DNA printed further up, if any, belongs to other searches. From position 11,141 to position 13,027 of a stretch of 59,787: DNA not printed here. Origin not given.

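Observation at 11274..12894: Orphan UG/Abi-type reverse transcriptase cassette in a low-GC islet between alaS and murG, bracketed by a perfect 13-bp inverted repeat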

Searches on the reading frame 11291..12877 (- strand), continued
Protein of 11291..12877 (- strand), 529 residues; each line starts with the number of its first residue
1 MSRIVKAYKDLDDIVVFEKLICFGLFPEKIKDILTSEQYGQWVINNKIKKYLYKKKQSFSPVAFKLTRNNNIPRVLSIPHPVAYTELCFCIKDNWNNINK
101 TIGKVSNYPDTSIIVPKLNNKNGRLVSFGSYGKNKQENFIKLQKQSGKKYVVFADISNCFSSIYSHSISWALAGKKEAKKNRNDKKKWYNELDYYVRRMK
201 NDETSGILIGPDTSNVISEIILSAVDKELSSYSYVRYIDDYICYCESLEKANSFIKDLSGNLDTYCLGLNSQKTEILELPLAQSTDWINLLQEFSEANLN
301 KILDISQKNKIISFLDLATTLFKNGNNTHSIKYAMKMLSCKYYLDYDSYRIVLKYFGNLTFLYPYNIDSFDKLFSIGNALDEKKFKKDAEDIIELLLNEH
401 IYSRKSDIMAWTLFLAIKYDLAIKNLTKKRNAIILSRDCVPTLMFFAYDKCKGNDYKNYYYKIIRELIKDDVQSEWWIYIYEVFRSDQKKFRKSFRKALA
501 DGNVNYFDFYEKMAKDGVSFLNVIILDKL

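Call 70: fold_search(model_id=the predicted structure, library=pdb)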
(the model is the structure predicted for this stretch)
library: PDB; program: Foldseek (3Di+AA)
matches with E <= 10: 1015; with E <= 0.001: 140
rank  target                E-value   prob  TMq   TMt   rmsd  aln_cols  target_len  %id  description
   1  9l9s_B                4.7e-30  1.00  0.77  0.76   3.9       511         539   30  The crystal structure of UG15 (released 2026-01-14)
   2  9vdo_A                5.2e-30  1.00  0.77  0.82   3.1       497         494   31  Cryo-EM structure of the substrate bound DRT4 (released 2025-11-12)
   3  9l9s_A                6.3e-29  1.00  0.78  0.76   3.3       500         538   31  The crystal structure of UG15 (released 2026-01-14)
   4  9vdv_A                7.0e-28  1.00  0.77  0.82   3.7       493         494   30  Cryo-EM structure of the catalytically inactive DRT4 (released 2025-11-12)
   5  9wy8_A                4.2e-22  1.00  0.82  0.87   3.3       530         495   22  Cryo-EM structure of the hexameric DRT6 (released 2026-01-21)
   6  7z0z_A                2.7e-18  1.00  0.76  0.69   4.9       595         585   17  Abortive infection DNA polymerase AbiK from Lactococcus lactis, Y44F variant (released 2022-09-07)
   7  7r07_F                9.7e-18  1.00  0.76  0.68   5.1       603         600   17  Abortive infection DNA polymerase AbiK from Lactococcus lactis (released 2022-09-07)
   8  7r06_A                1.4e-17  1.00  0.79  0.71   4.4       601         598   17  Abortive infection DNA polymerase AbiK from Lactococcus lactis (released 2022-09-07)
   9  7r07_D                1.5e-17  1.00  0.75  0.67   5.1       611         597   17  Abortive infection DNA polymerase AbiK from Lactococcus lactis (released 2022-09-07)
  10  7r07_C                3.8e-17  1.00  0.77  0.69   5.0       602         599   17  Abortive infection DNA polymerase AbiK from Lactococcus lactis (released 2022-09-07)
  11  7r08_A                8.5e-15  1.00  0.48  0.52   9.9       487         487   18  Abortive infection DNA polymerase Abi-P2 (released 2022-09-07)
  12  7r08_C                7.3e-13  1.00  0.49  0.53   9.5       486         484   19  Abortive infection DNA polymerase Abi-P2 (released 2022-09-07)
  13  7r08_F                1.0e-12  1.00  0.49  0.54   9.5       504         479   17  Abortive infection DNA polymerase Abi-P2 (released 2022-09-07)
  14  7r08_D                4.7e-12  1.00  0.49  0.53   9.3       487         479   19  Abortive infection DNA polymerase Abi-P2 (released 2022-09-07)
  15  7r08_B                4.9e-12  1.00  0.48  0.52   9.7       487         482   18  Abortive infection DNA polymerase Abi-P2 (released 2022-09-07)
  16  7r08_E                8.1e-12  1.00  0.44  0.48  11.3       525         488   16  Abortive infection DNA polymerase Abi-P2 (released 2022-09-07)
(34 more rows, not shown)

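Call 85: search_protein_families(library=ncbifam, proteins=[window:11291-12877:-], max_evalue=0.001)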
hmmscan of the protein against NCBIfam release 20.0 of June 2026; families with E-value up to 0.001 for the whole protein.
window:11291-12877:- (529 aa): 5 families
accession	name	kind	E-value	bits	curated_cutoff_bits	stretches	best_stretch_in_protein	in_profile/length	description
NF041749.1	Drt4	equivalog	4e-118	395.5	450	1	28-507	21-476/489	antiviral reverse transcriptase Drt4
NF041748.1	Drt3b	equivalog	8.3e-36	123.9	350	1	148-343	171-384/647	antiviral reverse transcriptase Drt3b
TIGR04416.1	group_II_RT_mat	equivalog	1.3e-13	50.8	300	1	144-322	119-299/353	group II intron reverse transcriptase/maturase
NF041747.1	Drt3a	equivalog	2e-10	40.6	200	1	89-282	51-243/412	antiviral reverse transcriptase Drt3a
NF041750.1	Drt5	equivalog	3.1e-06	26.4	550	1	142-278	120-252/484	antiviral reverse transcriptase Drt5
